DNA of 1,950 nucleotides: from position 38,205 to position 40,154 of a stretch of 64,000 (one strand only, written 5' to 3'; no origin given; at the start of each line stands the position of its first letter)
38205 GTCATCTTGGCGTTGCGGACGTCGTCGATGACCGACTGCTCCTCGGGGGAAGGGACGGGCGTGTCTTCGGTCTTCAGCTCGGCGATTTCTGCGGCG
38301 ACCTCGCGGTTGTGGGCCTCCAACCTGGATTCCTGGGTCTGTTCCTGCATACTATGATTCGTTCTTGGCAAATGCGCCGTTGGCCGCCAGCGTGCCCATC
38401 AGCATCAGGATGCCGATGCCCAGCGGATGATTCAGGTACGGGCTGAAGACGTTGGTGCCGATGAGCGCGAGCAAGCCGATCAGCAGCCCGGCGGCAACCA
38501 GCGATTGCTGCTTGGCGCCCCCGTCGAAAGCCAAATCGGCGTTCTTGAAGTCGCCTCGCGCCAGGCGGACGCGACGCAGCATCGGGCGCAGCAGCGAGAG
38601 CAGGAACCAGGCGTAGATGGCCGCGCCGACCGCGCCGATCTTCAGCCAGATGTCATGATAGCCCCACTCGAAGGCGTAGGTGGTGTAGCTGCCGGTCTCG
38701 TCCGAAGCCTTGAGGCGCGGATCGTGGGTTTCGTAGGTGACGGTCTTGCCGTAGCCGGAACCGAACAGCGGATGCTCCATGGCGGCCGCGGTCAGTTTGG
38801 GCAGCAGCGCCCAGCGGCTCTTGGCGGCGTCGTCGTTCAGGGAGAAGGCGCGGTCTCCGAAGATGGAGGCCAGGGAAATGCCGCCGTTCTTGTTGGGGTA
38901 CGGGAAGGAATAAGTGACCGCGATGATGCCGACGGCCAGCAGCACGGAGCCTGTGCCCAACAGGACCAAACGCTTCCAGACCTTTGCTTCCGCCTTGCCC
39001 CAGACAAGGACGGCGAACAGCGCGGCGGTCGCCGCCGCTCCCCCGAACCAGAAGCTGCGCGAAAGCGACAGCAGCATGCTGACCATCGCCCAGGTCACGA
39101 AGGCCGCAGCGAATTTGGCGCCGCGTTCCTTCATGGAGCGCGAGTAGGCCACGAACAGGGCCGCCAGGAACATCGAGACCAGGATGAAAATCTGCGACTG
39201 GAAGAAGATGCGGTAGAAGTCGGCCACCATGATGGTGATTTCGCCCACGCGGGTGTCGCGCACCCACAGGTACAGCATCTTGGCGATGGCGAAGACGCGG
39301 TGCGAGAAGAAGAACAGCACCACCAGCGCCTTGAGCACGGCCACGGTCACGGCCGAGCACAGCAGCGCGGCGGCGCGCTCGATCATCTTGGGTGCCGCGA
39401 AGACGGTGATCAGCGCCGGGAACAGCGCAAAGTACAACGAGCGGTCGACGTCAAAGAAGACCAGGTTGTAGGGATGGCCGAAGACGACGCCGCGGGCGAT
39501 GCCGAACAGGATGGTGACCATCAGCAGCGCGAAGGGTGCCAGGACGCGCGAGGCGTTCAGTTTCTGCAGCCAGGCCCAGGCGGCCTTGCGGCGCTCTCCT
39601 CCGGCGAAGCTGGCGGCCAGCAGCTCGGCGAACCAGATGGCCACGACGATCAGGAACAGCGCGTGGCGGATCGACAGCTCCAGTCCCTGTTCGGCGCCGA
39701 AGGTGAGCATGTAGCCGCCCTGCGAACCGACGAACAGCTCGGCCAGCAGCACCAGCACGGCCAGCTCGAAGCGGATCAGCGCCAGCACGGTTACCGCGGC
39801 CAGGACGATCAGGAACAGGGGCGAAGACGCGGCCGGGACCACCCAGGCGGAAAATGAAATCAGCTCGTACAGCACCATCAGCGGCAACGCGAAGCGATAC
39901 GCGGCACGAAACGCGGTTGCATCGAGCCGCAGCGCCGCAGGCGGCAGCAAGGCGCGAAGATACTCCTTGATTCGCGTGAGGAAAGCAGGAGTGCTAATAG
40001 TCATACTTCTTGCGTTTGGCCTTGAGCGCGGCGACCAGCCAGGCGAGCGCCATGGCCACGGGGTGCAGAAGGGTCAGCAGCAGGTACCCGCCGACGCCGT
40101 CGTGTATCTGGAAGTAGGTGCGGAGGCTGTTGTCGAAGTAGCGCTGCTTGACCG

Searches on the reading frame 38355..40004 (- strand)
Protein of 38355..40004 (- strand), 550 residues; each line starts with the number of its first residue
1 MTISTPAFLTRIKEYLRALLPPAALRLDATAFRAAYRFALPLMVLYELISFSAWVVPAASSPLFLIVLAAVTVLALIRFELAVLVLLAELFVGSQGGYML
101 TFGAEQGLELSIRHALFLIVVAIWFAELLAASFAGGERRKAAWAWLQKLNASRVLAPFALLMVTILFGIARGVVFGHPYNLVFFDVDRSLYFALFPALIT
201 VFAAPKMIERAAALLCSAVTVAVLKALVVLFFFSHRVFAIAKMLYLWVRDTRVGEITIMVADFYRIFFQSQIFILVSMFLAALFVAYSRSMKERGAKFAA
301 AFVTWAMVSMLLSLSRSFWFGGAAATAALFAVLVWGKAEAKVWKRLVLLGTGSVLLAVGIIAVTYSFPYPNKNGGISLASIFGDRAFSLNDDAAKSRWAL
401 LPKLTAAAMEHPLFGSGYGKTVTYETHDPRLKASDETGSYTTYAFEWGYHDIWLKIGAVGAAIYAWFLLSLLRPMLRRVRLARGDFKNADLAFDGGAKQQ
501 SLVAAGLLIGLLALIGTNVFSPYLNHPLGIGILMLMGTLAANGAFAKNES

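Call 99: search_protein_families(library=pfam, proteins=[window:38355-40004:-], max_evalue=0.00001)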
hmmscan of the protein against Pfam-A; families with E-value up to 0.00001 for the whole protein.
window:38355-40004:- (550 aa): 1 family
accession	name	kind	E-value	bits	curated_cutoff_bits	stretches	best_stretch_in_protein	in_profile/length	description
PF04932.20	Wzy_C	-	1.6e-07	31.7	31.7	1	305-464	5-148/149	O-Antigen ligase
